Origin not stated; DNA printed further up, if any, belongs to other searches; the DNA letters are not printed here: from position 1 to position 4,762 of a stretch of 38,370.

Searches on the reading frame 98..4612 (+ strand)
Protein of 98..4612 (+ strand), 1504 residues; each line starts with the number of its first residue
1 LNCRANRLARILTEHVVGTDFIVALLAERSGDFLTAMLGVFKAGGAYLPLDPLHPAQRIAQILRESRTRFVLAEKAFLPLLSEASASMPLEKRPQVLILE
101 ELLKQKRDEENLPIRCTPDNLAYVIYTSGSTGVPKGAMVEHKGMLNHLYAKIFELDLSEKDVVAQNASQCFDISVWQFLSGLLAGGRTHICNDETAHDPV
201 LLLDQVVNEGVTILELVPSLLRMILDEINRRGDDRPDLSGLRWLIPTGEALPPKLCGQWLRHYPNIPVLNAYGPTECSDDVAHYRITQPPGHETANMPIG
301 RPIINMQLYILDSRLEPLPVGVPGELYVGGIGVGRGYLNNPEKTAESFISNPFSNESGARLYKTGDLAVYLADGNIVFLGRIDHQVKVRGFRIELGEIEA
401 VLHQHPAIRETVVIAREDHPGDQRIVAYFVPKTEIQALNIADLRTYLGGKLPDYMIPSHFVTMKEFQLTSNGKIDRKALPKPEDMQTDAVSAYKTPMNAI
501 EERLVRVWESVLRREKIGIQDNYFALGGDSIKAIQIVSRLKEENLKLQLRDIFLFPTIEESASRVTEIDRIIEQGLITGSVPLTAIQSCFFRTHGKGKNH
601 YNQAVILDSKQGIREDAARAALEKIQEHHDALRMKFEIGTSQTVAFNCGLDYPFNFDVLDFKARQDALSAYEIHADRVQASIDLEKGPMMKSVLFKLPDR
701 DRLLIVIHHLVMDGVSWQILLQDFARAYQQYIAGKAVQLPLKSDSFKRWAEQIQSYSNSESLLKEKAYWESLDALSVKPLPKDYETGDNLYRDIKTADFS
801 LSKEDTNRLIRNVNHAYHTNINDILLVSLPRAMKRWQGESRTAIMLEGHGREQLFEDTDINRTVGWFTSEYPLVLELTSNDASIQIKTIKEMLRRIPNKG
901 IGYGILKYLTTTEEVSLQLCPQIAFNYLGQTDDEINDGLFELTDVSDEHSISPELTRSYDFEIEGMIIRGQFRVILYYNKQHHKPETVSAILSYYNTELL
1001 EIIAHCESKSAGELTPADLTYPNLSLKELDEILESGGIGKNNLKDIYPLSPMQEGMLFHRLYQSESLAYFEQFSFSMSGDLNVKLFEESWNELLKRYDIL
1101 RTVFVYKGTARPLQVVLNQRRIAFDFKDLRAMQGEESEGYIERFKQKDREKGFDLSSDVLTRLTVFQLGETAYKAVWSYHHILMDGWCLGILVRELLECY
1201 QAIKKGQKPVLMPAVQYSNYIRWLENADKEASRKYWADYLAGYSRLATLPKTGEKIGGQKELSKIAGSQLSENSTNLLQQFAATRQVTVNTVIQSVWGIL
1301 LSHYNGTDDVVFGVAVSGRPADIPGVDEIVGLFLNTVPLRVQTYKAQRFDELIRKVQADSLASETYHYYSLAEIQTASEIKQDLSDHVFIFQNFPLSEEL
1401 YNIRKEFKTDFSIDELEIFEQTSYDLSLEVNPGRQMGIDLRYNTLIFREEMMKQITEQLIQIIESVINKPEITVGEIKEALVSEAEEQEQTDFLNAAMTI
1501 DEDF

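Call 12: search_protein_families(library=pfam, proteins=[window:98-4612:+], max_evalue=0.00001)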
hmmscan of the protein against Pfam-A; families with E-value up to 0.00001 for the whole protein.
window:98-4612:+ (1504 aa): 4 families
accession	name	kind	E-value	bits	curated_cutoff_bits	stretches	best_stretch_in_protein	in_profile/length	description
PF00668.25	Condensation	-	8.3e-200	664.7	30.6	2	1045-1489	3-454/456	Condensation domain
PF00501.34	AMP-binding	-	1.7e-73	248.1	29.9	1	2-338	28-384/384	AMP-binding enzyme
PF13193.12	AMP-binding_C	-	2.4e-13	51.2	24.5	1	397-473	1-76/76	AMP-binding enzyme C-terminal domain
PF00550.31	PP-binding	-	3.4e-11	43.7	20.8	1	502-561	1-63/67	Phosphopantetheine attachment site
